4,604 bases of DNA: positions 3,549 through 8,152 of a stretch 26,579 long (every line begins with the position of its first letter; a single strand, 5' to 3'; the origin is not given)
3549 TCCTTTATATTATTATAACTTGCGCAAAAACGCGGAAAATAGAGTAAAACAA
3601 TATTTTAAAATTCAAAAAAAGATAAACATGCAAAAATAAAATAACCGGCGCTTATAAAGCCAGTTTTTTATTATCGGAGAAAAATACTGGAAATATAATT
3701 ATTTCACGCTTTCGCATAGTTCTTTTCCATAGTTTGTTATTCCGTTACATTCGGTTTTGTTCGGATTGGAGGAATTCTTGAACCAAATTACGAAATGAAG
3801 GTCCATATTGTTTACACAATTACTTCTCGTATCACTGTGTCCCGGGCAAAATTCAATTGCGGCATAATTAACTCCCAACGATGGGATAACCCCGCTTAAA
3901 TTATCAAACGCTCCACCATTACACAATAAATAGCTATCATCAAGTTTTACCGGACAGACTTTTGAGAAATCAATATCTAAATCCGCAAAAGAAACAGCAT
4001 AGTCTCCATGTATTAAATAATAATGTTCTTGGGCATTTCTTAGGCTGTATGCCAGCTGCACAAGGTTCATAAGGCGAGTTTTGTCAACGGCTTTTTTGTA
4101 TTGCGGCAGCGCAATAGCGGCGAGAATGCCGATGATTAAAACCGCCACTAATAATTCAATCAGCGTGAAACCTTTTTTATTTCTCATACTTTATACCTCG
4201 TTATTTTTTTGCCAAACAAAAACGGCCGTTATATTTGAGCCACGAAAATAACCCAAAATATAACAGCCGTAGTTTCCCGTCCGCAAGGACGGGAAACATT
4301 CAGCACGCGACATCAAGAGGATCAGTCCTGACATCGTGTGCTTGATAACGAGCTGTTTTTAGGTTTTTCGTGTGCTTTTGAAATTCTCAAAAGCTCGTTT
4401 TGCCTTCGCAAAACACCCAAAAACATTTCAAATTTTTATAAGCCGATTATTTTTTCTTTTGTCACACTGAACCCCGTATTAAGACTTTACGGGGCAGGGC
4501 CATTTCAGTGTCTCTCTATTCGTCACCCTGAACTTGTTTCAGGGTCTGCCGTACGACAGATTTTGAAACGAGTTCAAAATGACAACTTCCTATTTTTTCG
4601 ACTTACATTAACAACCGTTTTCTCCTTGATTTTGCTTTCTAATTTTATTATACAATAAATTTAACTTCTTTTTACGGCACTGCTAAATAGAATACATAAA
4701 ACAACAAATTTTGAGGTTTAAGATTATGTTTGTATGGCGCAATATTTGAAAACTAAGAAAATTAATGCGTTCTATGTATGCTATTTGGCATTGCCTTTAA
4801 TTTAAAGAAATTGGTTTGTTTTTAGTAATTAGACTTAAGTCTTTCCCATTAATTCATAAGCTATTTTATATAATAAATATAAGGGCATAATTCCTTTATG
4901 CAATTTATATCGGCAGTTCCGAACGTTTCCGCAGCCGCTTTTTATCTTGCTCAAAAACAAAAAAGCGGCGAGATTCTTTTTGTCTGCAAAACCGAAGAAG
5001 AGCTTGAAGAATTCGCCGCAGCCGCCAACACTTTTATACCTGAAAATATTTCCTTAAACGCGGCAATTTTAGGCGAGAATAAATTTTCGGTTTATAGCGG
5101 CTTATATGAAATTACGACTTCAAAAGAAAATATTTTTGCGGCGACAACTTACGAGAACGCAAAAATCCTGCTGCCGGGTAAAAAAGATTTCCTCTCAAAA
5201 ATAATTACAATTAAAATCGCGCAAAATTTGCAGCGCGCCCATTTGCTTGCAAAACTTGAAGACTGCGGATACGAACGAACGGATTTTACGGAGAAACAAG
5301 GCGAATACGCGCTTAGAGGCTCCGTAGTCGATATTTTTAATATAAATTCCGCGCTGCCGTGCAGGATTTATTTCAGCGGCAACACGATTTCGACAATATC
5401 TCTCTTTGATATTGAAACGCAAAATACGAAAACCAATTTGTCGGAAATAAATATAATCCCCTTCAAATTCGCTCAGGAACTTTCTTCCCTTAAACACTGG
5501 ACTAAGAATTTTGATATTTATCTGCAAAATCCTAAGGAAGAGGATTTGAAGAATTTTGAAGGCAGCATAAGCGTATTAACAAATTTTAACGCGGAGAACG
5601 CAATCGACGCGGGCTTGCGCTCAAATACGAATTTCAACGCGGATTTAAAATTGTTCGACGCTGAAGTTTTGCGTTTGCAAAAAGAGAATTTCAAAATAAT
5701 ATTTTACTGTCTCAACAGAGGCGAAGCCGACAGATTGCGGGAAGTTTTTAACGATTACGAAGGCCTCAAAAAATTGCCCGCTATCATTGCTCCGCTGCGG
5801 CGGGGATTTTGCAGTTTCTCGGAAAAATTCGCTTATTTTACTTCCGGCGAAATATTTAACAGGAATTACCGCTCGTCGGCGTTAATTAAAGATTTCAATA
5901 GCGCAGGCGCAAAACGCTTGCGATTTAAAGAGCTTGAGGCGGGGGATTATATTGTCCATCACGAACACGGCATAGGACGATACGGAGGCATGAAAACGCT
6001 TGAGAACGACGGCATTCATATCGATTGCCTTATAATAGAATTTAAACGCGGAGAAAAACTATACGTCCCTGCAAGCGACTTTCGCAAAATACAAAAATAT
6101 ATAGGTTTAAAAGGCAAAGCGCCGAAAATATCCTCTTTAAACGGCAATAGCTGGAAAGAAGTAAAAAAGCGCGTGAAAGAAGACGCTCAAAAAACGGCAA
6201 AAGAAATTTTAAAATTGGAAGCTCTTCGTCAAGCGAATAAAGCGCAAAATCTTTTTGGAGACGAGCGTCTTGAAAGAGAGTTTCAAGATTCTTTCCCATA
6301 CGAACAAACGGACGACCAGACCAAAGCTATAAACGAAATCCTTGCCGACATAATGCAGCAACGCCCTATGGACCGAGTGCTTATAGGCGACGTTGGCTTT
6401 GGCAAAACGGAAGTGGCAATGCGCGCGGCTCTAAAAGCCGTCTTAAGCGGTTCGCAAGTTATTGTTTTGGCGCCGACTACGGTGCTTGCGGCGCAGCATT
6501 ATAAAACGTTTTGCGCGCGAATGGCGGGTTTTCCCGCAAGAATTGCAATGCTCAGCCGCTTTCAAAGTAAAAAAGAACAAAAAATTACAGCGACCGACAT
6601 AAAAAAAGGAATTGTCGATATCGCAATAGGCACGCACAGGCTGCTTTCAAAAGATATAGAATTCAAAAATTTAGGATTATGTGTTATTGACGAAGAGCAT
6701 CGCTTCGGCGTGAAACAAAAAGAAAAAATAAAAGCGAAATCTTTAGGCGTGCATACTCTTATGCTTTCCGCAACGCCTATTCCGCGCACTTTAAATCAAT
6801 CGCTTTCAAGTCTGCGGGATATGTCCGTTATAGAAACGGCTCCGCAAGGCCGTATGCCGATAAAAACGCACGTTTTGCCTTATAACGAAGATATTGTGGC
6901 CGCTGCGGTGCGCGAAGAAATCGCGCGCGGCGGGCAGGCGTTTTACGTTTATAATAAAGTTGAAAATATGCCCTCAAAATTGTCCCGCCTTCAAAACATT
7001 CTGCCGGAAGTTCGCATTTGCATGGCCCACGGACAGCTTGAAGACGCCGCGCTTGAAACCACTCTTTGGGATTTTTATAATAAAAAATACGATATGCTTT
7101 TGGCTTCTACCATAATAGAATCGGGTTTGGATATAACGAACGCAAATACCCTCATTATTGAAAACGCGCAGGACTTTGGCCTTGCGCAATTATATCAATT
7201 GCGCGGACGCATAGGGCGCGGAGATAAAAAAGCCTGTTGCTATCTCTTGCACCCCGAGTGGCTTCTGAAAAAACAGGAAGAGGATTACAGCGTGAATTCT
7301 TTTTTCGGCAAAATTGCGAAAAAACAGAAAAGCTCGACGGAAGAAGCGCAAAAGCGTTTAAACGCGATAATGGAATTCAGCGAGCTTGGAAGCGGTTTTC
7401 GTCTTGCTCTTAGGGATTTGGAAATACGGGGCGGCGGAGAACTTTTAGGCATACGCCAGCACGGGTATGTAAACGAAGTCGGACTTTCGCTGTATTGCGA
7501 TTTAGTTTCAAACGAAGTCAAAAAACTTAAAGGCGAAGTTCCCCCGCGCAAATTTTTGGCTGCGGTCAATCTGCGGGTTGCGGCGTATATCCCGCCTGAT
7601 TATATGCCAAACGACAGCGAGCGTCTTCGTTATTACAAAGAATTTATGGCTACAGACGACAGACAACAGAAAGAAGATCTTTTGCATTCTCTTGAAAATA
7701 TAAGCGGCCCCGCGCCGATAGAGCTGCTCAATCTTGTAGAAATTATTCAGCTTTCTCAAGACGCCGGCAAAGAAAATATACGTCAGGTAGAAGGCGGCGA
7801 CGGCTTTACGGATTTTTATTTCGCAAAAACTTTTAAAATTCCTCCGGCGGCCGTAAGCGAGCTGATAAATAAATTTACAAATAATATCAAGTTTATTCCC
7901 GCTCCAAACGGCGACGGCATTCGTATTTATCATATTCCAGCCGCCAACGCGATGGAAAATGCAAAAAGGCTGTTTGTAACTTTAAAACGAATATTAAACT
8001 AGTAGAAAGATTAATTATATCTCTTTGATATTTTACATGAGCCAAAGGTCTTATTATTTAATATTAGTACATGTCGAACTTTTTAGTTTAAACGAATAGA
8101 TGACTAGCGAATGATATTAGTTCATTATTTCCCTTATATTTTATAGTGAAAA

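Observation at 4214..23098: Family of terminator-containing structured leaders in front of cell-surface genes: candidate undescribed riboswitch/attenuator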

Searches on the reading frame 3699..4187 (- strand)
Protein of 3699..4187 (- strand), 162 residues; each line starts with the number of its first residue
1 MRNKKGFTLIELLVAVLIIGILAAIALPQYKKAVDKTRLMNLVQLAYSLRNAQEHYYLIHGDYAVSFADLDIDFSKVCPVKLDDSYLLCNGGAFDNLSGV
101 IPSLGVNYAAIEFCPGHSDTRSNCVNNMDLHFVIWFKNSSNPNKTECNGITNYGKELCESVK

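Call 4: search_protein_families(library=pfam, proteins=[window:3699-4187:-], max_evalue=0.01)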
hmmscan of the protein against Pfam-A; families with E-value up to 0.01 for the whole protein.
window:3699-4187:- (162 aa): 1 family
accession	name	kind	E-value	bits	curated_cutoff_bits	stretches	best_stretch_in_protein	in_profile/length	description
PF07963.17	N_methyl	-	1.1e-10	41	21.2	1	1-27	1-27/27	Prokaryotic N-terminal methylation motif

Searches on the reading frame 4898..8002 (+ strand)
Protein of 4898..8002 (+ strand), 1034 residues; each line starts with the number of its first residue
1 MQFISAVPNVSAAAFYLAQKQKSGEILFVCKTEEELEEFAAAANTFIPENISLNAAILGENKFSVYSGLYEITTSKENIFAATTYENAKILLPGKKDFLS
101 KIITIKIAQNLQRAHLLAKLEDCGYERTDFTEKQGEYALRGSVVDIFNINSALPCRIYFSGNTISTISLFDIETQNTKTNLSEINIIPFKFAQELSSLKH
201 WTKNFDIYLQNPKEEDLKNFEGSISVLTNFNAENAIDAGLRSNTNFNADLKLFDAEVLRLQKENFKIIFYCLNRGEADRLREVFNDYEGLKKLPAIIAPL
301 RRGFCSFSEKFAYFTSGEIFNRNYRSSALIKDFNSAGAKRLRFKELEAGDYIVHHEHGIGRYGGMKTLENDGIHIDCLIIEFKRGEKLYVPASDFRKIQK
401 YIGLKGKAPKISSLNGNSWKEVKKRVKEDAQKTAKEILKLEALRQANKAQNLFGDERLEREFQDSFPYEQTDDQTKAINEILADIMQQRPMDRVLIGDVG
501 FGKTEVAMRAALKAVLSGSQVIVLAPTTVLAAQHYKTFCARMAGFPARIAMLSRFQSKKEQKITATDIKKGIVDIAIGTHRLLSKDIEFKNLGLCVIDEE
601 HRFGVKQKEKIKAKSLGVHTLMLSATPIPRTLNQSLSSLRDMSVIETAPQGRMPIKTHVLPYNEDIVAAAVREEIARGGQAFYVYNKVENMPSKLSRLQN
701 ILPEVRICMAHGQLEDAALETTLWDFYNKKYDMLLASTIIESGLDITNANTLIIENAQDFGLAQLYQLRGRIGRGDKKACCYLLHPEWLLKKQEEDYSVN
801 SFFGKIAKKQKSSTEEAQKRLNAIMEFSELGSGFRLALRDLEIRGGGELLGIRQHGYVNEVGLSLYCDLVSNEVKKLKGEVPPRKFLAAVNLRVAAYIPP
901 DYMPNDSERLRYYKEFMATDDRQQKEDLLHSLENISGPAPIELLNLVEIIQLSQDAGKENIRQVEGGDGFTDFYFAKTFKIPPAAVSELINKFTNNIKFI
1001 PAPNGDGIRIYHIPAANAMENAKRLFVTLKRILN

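Call 4: search_protein_families(library=pfam, proteins=[window:4898-8002:+], max_evalue=0.01)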
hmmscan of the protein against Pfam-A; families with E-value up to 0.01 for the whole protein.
window:4898-8002:+ (1034 aa): 9 families
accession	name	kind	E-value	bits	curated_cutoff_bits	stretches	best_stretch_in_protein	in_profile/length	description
PF00270.35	DEAD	-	2.1e-26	93.1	26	1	471-633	1-165/167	DEAD/DEAH box helicase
PF17757.6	UvrB_inter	-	2.1e-20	73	22.9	1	103-189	1-88/91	UvrB interaction domain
PF00271.37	Helicase_C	-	2.6e-17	63.5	23.5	1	671-774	6-108/110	Helicase conserved C-terminal domain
PF02559.22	CarD_TRCF_RID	-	3.3e-17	62.7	23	1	346-402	1-57/57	CarD-like/TRCF RID domain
PF03461.20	TRCF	-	5.7e-14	52.7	25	1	892-984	1-93/95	TRCF domain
PF04851.21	ResIII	-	2.4e-12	47.5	22.5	1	471-627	5-162/164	Type III restriction enzyme, res subunit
PF00176.29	SNF2-rel_dom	-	0.00018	21.2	24.9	1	491-634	18-170/290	SNF2-related domain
PF14814.11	UB2H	-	0.00085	19.8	27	1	109-147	5-43/85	Bifunctional transglycosylase second domain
PF22590.2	Cas3-like_C_2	-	0.0027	18.4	27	0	678-775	2-104/106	CRISPR-associated nuclease/helicase Cas3, C-terminal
